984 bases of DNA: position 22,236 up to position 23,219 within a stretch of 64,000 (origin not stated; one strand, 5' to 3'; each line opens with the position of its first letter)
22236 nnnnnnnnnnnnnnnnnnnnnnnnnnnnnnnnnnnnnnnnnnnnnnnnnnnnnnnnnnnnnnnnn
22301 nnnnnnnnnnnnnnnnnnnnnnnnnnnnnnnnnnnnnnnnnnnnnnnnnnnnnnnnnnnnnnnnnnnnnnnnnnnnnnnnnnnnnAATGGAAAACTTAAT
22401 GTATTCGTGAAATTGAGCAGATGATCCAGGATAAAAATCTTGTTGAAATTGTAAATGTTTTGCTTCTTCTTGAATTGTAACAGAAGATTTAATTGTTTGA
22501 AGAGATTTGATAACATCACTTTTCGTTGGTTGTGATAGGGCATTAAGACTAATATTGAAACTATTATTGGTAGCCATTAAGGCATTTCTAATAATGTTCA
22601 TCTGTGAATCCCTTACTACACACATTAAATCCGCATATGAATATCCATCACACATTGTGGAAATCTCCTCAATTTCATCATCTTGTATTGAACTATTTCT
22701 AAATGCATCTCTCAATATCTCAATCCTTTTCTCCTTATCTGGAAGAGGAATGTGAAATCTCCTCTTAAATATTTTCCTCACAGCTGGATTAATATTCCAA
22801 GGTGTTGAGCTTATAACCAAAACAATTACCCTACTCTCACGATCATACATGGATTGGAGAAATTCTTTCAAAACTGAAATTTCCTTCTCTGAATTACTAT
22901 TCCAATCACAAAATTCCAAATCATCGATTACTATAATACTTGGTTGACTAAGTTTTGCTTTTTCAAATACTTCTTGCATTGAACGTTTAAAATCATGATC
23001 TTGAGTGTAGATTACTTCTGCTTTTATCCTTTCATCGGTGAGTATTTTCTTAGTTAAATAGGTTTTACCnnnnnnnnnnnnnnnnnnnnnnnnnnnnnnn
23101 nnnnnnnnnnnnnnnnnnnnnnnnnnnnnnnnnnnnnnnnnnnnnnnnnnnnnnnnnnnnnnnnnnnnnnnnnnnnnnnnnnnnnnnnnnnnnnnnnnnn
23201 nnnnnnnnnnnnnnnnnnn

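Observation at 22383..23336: Minimal AAA+ ATPase with non-canonical Walker B (DDLE) and missing sensor-1 Asn, sitting 75 bp downstream of an unknown 517-aa gene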

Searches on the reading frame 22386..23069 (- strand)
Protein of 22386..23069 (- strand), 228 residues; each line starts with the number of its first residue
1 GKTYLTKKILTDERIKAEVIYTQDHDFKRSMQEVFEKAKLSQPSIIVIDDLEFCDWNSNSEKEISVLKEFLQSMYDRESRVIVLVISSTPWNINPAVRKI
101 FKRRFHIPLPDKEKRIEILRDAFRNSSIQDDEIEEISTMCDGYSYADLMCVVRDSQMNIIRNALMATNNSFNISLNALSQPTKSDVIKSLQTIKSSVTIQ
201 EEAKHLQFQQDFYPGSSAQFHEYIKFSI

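Call 20: search_protein_representatives(protein=window:22386-23069:-)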
Query: 228 residues. Proteins with E-value up to 0.001 (for the whole library): 5550; up to 1e-10: 715; up to 1e-30: 1. The best 150 are listed.
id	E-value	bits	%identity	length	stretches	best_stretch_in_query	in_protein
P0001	1.2e-123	426.8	100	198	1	31-228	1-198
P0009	5.1e-29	117.8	25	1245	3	27-154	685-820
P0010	7.1e-26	107.5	26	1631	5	28-124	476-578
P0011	6.3e-25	104.4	22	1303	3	1-156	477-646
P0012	8.8e-25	103.9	29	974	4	29-155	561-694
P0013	6.8e-24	101.0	28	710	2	26-172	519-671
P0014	6.9e-24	101.0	26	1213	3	21-151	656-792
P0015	3.7e-23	98.6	29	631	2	27-188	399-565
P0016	1.0e-22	97.2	29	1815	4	30-124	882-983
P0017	1.4e-22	96.8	28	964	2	22-192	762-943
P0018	1.8e-21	93.1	29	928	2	1-161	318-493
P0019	4.3e-21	91.9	29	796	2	31-169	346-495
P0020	4.7e-21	91.8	28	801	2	18-220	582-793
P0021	4.7e-21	91.7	28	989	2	18-151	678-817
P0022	6.3e-21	91.4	31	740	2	26-163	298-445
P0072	7.7e-17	78.0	35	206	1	28-168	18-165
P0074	9.1e-17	77.8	35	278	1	18-169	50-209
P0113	1.8e-15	73.6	29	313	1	26-182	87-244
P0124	2.8e-15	72.9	32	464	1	28-168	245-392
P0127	3.6e-15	72.5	30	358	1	26-167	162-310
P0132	4.2e-15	72.3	32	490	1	25-212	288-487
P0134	4.6e-15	72.2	33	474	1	17-165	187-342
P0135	5.3e-15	72.0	36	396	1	33-166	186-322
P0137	5.6e-15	71.9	31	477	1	26-212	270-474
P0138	5.9e-15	71.9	32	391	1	1-168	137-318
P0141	6.5e-15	71.7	30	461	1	27-208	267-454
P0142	6.5e-15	71.7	32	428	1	28-168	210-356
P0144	7.3e-15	71.5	34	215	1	31-212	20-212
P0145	7.3e-15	71.5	32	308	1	26-168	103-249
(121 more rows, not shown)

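Call 22: search_protein_families(library=pfam, proteins=[P0124, P0132, P0134, P0137, P0141, P0142, P0135, P0138, P0009, P0013], max_evalue=0.001)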
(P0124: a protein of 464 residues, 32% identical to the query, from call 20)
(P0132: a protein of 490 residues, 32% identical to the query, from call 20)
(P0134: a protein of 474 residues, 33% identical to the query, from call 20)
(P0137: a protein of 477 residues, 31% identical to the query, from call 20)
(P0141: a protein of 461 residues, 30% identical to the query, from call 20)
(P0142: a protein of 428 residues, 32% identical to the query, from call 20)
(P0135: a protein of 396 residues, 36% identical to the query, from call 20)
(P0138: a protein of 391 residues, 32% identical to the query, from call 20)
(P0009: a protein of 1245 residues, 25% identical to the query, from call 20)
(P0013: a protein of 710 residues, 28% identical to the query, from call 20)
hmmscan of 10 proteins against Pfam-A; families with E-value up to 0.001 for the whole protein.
P0124 (464 aa): 14 families
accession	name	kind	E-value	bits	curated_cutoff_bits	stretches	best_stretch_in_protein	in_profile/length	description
PF00004.35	AAA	-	1.7e-41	142.2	21.2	1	203-331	1-131/131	ATPase family associated with various cellular activities (AAA)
PF09336.16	Vps4_C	-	1.9e-13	50.6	21.3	1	400-460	1-61/61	Vps4 C terminal oligomerisation domain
PF17862.7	AAA_lid_3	-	7.5e-09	35.4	27.2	1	355-390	2-37/45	AAA+ lid domain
PF07728.20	AAA_5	-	3.3e-07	30.8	22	1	203-323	2-139/139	AAA domain (dynein-related subfamily)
PF13191.12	AAA_16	-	7.4e-07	30.3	32.6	1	196-255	19-86/167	AAA ATPase domain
PF06068.19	TIP49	-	7e-06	25.9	23.8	1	194-254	44-106/347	TIP49 P-loop domain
PF01695.23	IstB_IS21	-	3.3e-05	23.9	24.1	1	202-226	94-118/238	IstB-like ATP binding protein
PF13401.12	AAA_22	-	5.6e-05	23.9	27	0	202-257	7-64/130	AAA domain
PF20720.3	nSTAND3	-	6.9e-05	23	27.2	1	202-280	19-84/155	Novel STAND NTPase 3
PF00910.28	RNA_helicase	-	8.3e-05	23.5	21.5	1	203-310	1-104/105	RNA helicase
PF05496.18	RuvB_N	-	0.00013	22.2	27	1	201-272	34-97/159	Holliday junction DNA helicase RuvB P-loop domain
PF13481.12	AAA_25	-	0.00029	20.9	27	0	202-223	35-56/195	AAA domain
PF13173.12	AAA_14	-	0.00071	20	27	0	201-272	3-75/129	AAA domain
PF13479.12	AAA_24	-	0.00087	19.6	27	0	203-273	5-78/195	AAA domain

P0132 (490 aa): 8 families
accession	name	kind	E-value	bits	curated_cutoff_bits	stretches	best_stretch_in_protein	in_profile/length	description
PF00004.35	AAA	-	2.1e-41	141.9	21.2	1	249-380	1-131/131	ATPase family associated with various cellular activities (AAA)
PF17862.7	AAA_lid_3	-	3.1e-15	55.8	27.2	1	402-445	1-44/45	AAA+ lid domain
PF21126.3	KATNA1_MIT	-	7.4e-15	54.8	23.1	1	11-72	1-62/64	Katanin p60 subunit A1, MIT domain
PF09336.16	Vps4_C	-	1.3e-07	32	21.3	1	452-488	25-61/61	Vps4 C terminal oligomerisation domain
PF05496.18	RuvB_N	-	9.5e-05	22.6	27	1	248-317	35-96/159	Holliday junction DNA helicase RuvB P-loop domain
PF07728.20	AAA_5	-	0.00024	21.5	22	0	248-285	1-39/139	AAA domain (dynein-related subfamily)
PF13401.12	AAA_22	-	0.00032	21.5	27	0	249-296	8-57/130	AAA domain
PF13191.12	AAA_16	-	0.0004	21.4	32.6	0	243-322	20-110/167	AAA ATPase domain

P0134 (474 aa): 17 families
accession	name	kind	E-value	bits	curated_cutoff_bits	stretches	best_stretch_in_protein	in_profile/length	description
PF00004.35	AAA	-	2.4e-41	141.7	21.2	1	156-284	1-131/131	ATPase family associated with various cellular activities (AAA)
PF04212.24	MIT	-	1.4e-14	54.4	30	1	11-71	5-65/66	MIT (microtubule interacting and transport) domain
PF09336.16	Vps4_C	-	2e-12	47.4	21.3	1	367-417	11-61/61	Vps4 C terminal oligomerisation domain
PF17862.7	AAA_lid_3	-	4.6e-08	32.9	27.2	1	310-345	4-39/45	AAA+ lid domain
PF05496.18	RuvB_N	-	3.6e-07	30.5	27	1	118-227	5-99/159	Holliday junction DNA helicase RuvB P-loop domain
PF07728.20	AAA_5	-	1.1e-06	29.1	22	1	156-276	2-139/139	AAA domain (dynein-related subfamily)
PF13671.12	AAA_33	-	3.5e-05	24.6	27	1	156-303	2-111/143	AAA domain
PF13401.12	AAA_22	-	8.5e-05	23.3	27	0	156-186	8-43/130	AAA domain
PF13191.12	AAA_16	-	0.00011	23.2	32.6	0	145-176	15-47/167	AAA ATPase domain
PF05673.19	DUF815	-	0.00011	21.9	23.8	1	107-221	15-116/249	Protein of unknown function (DUF815)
PF05729.18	NACHT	-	0.00022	21.5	26.7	0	155-176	2-23/167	NACHT domain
PF13173.12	AAA_14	-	0.00027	21.4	27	0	155-225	4-75/129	AAA domain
PF06068.19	TIP49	-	0.00028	20.6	23.8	1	154-204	51-103/347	TIP49 P-loop domain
PF01057.23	Parvo_NS1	-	0.00048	19.7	20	0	147-176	107-136/271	Parvovirus non-structural protein NS1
PF07724.20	AAA_2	-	0.0008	19.9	27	0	152-244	2-96/166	AAA domain (Cdc48 subfamily)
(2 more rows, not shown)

P0137 (477 aa): 9 families
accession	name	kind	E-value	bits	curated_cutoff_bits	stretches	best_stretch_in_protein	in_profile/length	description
PF00004.35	AAA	-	3.4e-37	128.3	21.2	1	230-361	1-131/131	ATPase family associated with various cellular activities (AAA)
PF17862.7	AAA_lid_3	-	2.5e-12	46.6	27.2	1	383-418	1-36/45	AAA+ lid domain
PF09336.16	Vps4_C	-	4e-09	36.8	21.3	1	431-475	17-61/61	Vps4 C terminal oligomerisation domain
PF13401.12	AAA_22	-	1.5e-05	25.7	27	1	229-309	7-70/130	AAA domain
PF05496.18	RuvB_N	-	2.3e-05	24.7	27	1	225-353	31-153/159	Holliday junction DNA helicase RuvB P-loop domain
PF07724.20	AAA_2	-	7.8e-05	23.2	27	0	226-299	2-88/166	AAA domain (Cdc48 subfamily)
PF13173.12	AAA_14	-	0.00032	21.1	27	0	229-298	4-74/129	AAA domain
PF07728.20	AAA_5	-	0.00033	21.1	22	0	230-251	2-23/139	AAA domain (dynein-related subfamily)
PF01078.27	Mg_chelatase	-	0.00076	19.4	20.3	0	229-247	24-42/207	Magnesium chelatase, subunit ChlI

P0141 (461 aa): 15 families
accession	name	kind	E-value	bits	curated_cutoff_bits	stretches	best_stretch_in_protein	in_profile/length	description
PF00004.35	AAA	-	3.5e-36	125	21.2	1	226-354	1-130/131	ATPase family associated with various cellular activities (AAA)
PF17862.7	AAA_lid_3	-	4e-09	36.3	27.2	1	379-416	3-40/45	AAA+ lid domain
PF05496.18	RuvB_N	-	2.5e-07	31.1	27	1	226-314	36-116/159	Holliday junction DNA helicase RuvB P-loop domain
PF09336.16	Vps4_C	-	2.1e-06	28.1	21.3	1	421-459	23-61/61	Vps4 C terminal oligomerisation domain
PF13401.12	AAA_22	-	2.3e-05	25.1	27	0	226-247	8-29/130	AAA domain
PF13479.12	AAA_24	-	2.7e-05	24.6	27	1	226-309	5-91/195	AAA domain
PF13191.12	AAA_16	-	8.4e-05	23.6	32.6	0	225-245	26-46/167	AAA ATPase domain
PF13521.12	AAA_28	-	9.9e-05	23.1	27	1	226-276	2-52/164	AAA domain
PF07728.20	AAA_5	-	0.0001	22.7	22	1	226-303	2-87/139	AAA domain (dynein-related subfamily)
PF08513.17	LisH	-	0.00017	21.8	21.6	1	32-57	2-27/27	LisH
PF01695.23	IstB_IS21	-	0.00022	21.2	24.1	1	226-254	95-123/238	IstB-like ATP binding protein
PF02367.23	TsaE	-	0.00038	20.9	26.6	1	216-260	14-57/128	Threonylcarbamoyl adenosine biosynthesis protein TsaE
PF13238.12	AAA_18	-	0.00049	21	29.4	0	226-257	1-31/128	AAA domain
PF06745.19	ATPase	-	0.00054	19.8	26.6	0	221-300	17-97/231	KaiC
PF13671.12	AAA_33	-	0.00087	20.1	27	0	226-335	2-80/143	AAA domain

P0142 (428 aa): 10 families
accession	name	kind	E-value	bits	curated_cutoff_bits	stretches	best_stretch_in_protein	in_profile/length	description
PF00004.35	AAA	-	1.3e-38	132.9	21.2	1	167-297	1-131/131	ATPase family associated with various cellular activities (AAA)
PF09336.16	Vps4_C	-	1.7e-12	47.6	21.3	1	364-424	1-61/61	Vps4 C terminal oligomerisation domain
PF04212.24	MIT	-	4.1e-09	36.9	30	1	6-71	1-66/66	MIT (microtubule interacting and transport) domain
PF17862.7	AAA_lid_3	-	1.2e-07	31.6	27.2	1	319-359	2-42/45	AAA+ lid domain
PF05496.18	RuvB_N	-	3.1e-05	24.2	27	1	165-264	34-124/159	Holliday junction DNA helicase RuvB P-loop domain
PF07728.20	AAA_5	-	0.00013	22.4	22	1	167-289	2-139/139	AAA domain (dynein-related subfamily)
PF00158.32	Sigma54_activat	-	0.00018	21.6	20.2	0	162-190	20-48/168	Sigma-54 interaction domain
PF13173.12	AAA_14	-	0.00031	21.2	27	0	165-236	3-74/129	AAA domain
PF00931.28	NB-ARC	-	0.00064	19.5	23.5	0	160-189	17-43/248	NB-ARC domain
PF07724.20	AAA_2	-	0.00075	20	27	0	166-238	5-89/166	AAA domain (Cdc48 subfamily)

P0135 (396 aa): 11 families
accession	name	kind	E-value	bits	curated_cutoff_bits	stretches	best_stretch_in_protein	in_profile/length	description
PF00004.35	AAA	-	9.6e-24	84.7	21.2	1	142-263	1-131/131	ATPase family associated with various cellular activities (AAA)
PF09336.16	Vps4_C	-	4.5e-09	36.6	21.3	1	332-394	1-60/61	Vps4 C terminal oligomerisation domain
PF17862.7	AAA_lid_3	-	1.6e-08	34.4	27.2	1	289-322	4-37/45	AAA+ lid domain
PF13191.12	AAA_16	-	1.6e-05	25.9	32.6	0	140-169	25-55/167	AAA ATPase domain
PF20720.3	nSTAND3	-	2.1e-05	24.7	27.2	1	136-241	14-110/155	Novel STAND NTPase 3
PF05673.19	DUF815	-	5.7e-05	22.8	23.8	1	86-242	8-149/249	Protein of unknown function (DUF815)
PF13401.12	AAA_22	-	6.2e-05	23.8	27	1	141-226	7-76/130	AAA domain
PF00308.24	Bac_DnaA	-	7.2e-05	23.5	23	1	135-247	30-144/162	Bacterial DnaA ATPAse domain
PF01078.27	Mg_chelatase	-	0.00016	21.6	20.3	1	139-166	22-49/207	Magnesium chelatase, subunit ChlI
PF04212.24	MIT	-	0.00019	21.9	30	1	17-56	3-44/66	MIT (microtubule interacting and transport) domain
PF07728.20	AAA_5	-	0.00044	20.7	22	0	142-170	2-30/139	AAA domain (dynein-related subfamily)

P0138 (391 aa): 14 families
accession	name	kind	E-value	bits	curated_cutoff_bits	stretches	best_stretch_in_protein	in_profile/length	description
PF00004.35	AAA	-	6.2e-42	143.6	21.2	1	128-256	1-130/131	ATPase family associated with various cellular activities (AAA)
PF09336.16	Vps4_C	-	7.4e-24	83.9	21.3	1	328-388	1-61/61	Vps4 C terminal oligomerisation domain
PF04212.24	MIT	-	1.2e-10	41.7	30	1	7-71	1-65/66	MIT (microtubule interacting and transport) domain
PF17862.7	AAA_lid_3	-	6e-10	38.9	27.2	1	281-319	2-40/45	AAA+ lid domain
PF13191.12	AAA_16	-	2.4e-06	28.6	32.6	1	124-151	24-50/167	AAA ATPase domain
PF05496.18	RuvB_N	-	9.3e-06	25.9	27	1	123-196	31-96/159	Holliday junction DNA helicase RuvB P-loop domain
PF07728.20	AAA_5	-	9.2e-05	22.9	22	1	128-196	2-78/139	AAA domain (dynein-related subfamily)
PF13479.12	AAA_24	-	0.00017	21.9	27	1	128-199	5-79/195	AAA domain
PF13401.12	AAA_22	-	0.00018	22.3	27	0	127-176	7-54/130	AAA domain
PF13173.12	AAA_14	-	0.00019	21.9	27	1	127-196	4-74/129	AAA domain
PF13671.12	AAA_33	-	0.00035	21.3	27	1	128-178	2-50/143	AAA domain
PF07724.20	AAA_2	-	0.00035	21.1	27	0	124-198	2-89/166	AAA domain (Cdc48 subfamily)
PF00910.28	RNA_helicase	-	0.00053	20.9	21.5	0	128-211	1-75/105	RNA helicase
PF05673.19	DUF815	-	0.00059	19.5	23.8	1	88-193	24-116/249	Protein of unknown function (DUF815)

P0009 (1245 aa): 34 families (the best 25 are shown)
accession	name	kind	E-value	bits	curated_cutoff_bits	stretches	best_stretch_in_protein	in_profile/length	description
PF00004.35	AAA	-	2.4e-122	403.7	21.2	3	644-773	1-130/131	ATPase family associated with various cellular activities (AAA)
PF17862.7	AAA_lid_3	-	3.4e-28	97.2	27.2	3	796-843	1-43/45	AAA+ lid domain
PF13173.12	AAA_14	-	3e-18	66.5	27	3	936-1009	5-79/129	AAA domain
PF07728.20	AAA_5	-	7.9e-17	62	22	2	643-712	1-78/139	AAA domain (dynein-related subfamily)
PF13191.12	AAA_16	-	5.7e-14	53.4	32.6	0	641-746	24-135/167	AAA ATPase domain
PF05496.18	RuvB_N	-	1.6e-11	44.7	27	0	351-419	36-96/159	Holliday junction DNA helicase RuvB P-loop domain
PF13401.12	AAA_22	-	2.3e-11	44.6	27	0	935-971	7-46/130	AAA domain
PF20720.3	nSTAND3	-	2.9e-10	40.5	27.2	0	936-1001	20-74/155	Novel STAND NTPase 3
PF01695.23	IstB_IS21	-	3e-09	37.2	24.1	0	936-971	95-133/238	IstB-like ATP binding protein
PF00910.28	RNA_helicase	-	3.4e-09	37.6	21.5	0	644-713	1-62/105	RNA helicase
PF24883.2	NPHP3_N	-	7.2e-08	33.2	24.8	0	644-668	25-49/164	Nephrocystin 3, N-terminal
PF07724.20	AAA_2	-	7.2e-08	33.1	27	0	644-713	6-88/166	AAA domain (Cdc48 subfamily)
PF13671.12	AAA_33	-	6.8e-07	30.1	27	0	936-960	2-26/143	AAA domain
PF13238.12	AAA_18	-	7.4e-07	30.1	29.4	0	936-957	1-22/128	AAA domain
PF13207.12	AAA_17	-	7.4e-07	30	27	0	354-378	1-25/136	AAA domain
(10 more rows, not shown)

P0013 (710 aa): 41 families (the best 25 are shown)
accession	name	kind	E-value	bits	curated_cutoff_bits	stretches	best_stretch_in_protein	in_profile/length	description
PF00004.35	AAA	-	1.6e-81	271.7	21.2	2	209-337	1-129/131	ATPase family associated with various cellular activities (AAA)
PF17862.7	AAA_lid_3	-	1.1e-24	86.1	27.2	2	361-401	1-41/45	AAA+ lid domain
PF13191.12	AAA_16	-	8.4e-15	56.1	32.6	1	206-311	24-137/167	AAA ATPase domain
PF13401.12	AAA_22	-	9.9e-14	52.2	27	1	209-315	8-124/130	AAA domain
PF07728.20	AAA_5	-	2.2e-13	50.9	22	2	209-278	2-79/139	AAA domain (dynein-related subfamily)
PF05496.18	RuvB_N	-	2.1e-12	47.5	27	2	207-278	34-97/159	Holliday junction DNA helicase RuvB P-loop domain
PF13521.12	AAA_28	-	2.3e-12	47.9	27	2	479-527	2-50/164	AAA domain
PF13671.12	AAA_33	-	2e-11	44.8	27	1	209-316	2-79/143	AAA domain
PF02359.24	CDC48_N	-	1.7e-10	41.4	35.1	1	7-84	5-84/85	Cell division protein 48 (CDC48), N-terminal domain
PF06068.19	TIP49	-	1.3e-09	38.1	23.8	0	207-251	51-97/347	TIP49 P-loop domain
PF13238.12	AAA_18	-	1.7e-09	38.7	29.4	0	479-515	1-39/128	AAA domain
PF13173.12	AAA_14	-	3.8e-09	37.1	27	1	209-318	5-102/129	AAA domain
PF20720.3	nSTAND3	-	1.5e-08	35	27.2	0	209-272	20-72/155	Novel STAND NTPase 3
PF00910.28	RNA_helicase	-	2.1e-08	35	21.5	0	209-244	1-36/105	RNA helicase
PF02367.23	TsaE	-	1.5e-07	31.8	26.6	0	473-503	23-48/128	Threonylcarbamoyl adenosine biosynthesis protein TsaE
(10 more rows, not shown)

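Call 25: list_cluster_members(proteins=[P0135, P0113, P0074, P0127, P0138, P0141, P0124, P0072, P0145, P0144])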
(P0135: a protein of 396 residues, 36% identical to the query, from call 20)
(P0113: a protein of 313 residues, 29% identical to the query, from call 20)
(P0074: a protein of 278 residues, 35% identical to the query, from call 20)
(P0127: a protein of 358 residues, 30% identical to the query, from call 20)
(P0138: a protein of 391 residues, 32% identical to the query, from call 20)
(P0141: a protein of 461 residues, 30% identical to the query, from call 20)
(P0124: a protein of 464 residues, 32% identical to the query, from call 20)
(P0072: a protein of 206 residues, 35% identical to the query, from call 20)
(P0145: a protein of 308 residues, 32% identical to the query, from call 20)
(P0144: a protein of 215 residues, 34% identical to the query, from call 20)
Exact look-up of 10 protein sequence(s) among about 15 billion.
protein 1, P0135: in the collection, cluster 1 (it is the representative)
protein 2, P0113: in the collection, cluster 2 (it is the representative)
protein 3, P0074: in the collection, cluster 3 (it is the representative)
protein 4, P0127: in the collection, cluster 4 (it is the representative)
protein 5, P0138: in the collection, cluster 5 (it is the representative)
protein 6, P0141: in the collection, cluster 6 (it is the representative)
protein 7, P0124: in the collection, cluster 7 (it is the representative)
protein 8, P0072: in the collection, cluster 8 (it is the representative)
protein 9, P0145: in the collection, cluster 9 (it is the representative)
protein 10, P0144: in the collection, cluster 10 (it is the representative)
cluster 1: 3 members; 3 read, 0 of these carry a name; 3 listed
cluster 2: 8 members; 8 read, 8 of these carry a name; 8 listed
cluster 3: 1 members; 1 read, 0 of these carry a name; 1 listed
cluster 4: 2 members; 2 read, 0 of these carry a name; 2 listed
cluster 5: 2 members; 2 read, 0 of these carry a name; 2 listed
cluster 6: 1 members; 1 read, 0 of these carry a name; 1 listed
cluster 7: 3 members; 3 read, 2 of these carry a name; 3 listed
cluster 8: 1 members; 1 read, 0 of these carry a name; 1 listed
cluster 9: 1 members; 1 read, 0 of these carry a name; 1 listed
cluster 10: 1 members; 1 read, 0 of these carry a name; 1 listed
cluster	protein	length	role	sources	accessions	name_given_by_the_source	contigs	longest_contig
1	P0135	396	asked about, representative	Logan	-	-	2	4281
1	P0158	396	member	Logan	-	-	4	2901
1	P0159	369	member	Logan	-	-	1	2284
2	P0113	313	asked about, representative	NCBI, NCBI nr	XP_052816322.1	vacuolar protein sorting-associated protein 4-like isoform X3 [Mya arenaria]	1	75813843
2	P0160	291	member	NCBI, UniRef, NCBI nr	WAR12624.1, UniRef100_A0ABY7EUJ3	VPS4A-like protein [Mya arenaria] | VPS4A-like protein n=1 Tax=Mya arenaria TaxID=6604 RepID=A0ABY7EUJ3_MYAAR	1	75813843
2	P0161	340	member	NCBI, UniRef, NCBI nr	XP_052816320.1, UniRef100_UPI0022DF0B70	vacuolar protein sorting-associated protein 4-like isoform X1 [Mya arenaria] | vacuolar protein sorting-associated protein 4-like isoform X1 n=2 Tax=Mya arenaria ...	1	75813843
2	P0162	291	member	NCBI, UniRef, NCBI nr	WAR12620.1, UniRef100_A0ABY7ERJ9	VPS4A-like protein [Mya arenaria] | VPS4A-like protein n=1 Tax=Mya arenaria TaxID=6604 RepID=A0ABY7ERJ9_MYAAR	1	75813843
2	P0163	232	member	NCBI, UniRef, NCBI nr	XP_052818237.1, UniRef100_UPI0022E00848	vacuolar protein sorting-associated protein 4-like [Mya arenaria] | vacuolar protein sorting-associated protein 4-like n=1 Tax=Mya arenaria TaxID=6604 ...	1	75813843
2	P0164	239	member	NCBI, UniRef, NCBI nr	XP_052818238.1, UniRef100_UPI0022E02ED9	vacuolar protein sorting-associated protein 4-like [Mya arenaria] | vacuolar protein sorting-associated protein 4-like n=1 Tax=Mya arenaria TaxID=6604 ...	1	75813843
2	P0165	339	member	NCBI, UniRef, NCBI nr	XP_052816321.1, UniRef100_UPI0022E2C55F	vacuolar protein sorting-associated protein 4-like isoform X2 [Mya arenaria] | vacuolar protein sorting-associated protein 4-like isoform X2 n=1 Tax=Mya arenaria ...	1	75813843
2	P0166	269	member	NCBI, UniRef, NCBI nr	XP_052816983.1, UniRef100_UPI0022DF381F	vacuolar protein sorting-associated protein 4A-like [Mya arenaria] | vacuolar protein sorting-associated protein 4A-like n=1 Tax=Mya arenaria TaxID=6604 ...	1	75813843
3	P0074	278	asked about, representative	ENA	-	-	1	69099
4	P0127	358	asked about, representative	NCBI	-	-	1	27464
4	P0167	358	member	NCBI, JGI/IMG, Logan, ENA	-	-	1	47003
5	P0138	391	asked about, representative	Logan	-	-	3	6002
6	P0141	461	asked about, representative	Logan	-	-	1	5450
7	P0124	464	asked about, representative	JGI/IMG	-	vacuolar protein-sorting-associated protein 4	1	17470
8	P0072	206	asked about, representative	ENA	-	-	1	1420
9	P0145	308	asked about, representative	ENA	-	-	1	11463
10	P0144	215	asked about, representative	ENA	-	-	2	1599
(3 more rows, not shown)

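Call 28: find_encoding_contigs(protein=P0135, flank=5000, max_places=4)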
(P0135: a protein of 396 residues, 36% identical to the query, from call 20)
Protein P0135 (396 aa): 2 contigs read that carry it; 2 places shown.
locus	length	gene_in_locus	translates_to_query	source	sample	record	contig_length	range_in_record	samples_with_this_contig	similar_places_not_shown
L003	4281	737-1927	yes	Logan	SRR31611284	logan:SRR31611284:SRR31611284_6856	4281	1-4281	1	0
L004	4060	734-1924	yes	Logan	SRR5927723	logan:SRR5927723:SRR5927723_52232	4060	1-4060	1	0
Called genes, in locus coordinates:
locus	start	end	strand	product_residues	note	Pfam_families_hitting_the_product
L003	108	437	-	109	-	-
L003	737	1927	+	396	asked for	PF20720:nSTAND3 (faint), PF00004:AAA, PF17862:AAA_lid_3, PF09336:Vps4_C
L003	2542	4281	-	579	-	?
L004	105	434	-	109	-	-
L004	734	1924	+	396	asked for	PF20720:nSTAND3 (faint), PF00004:AAA, PF17862:AAA_lid_3, PF09336:Vps4_C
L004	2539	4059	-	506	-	?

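Call 49: predict_structure(alignment_id=A4)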
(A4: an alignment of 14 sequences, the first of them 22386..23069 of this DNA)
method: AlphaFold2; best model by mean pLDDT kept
length: 228 residues; sequences in the alignment: 14
mean_pLDDT: 77.3   pTM: 0.68
mean pLDDT of the five models: 77.3, 75.9, 75.5, 75.1, 74.6
residues with pLDDT >= 90: 52; 70-90: 112; 50-70: 51; < 50: 13
segments of 3 or more residues with pLDDT < 50: 216-228
pLDDT, mean of each block of 10 residues (from residue 1): 67 65 64 80 79 64 74 69 81 81 79 93 91 96 91 92 76 72 94 89 81 56 34
secondary structure, 60 per line:
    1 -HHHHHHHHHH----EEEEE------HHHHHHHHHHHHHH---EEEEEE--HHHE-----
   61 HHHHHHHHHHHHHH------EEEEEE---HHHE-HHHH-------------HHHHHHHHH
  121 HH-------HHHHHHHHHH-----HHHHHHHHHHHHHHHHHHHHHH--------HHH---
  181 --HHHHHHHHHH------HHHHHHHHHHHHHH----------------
elements in order: H2-11 E16-20 H27-40 E44-49 H61-74 E81-86 H95-98 H112-122 H130-139 H145-166 H183-192 H199-212
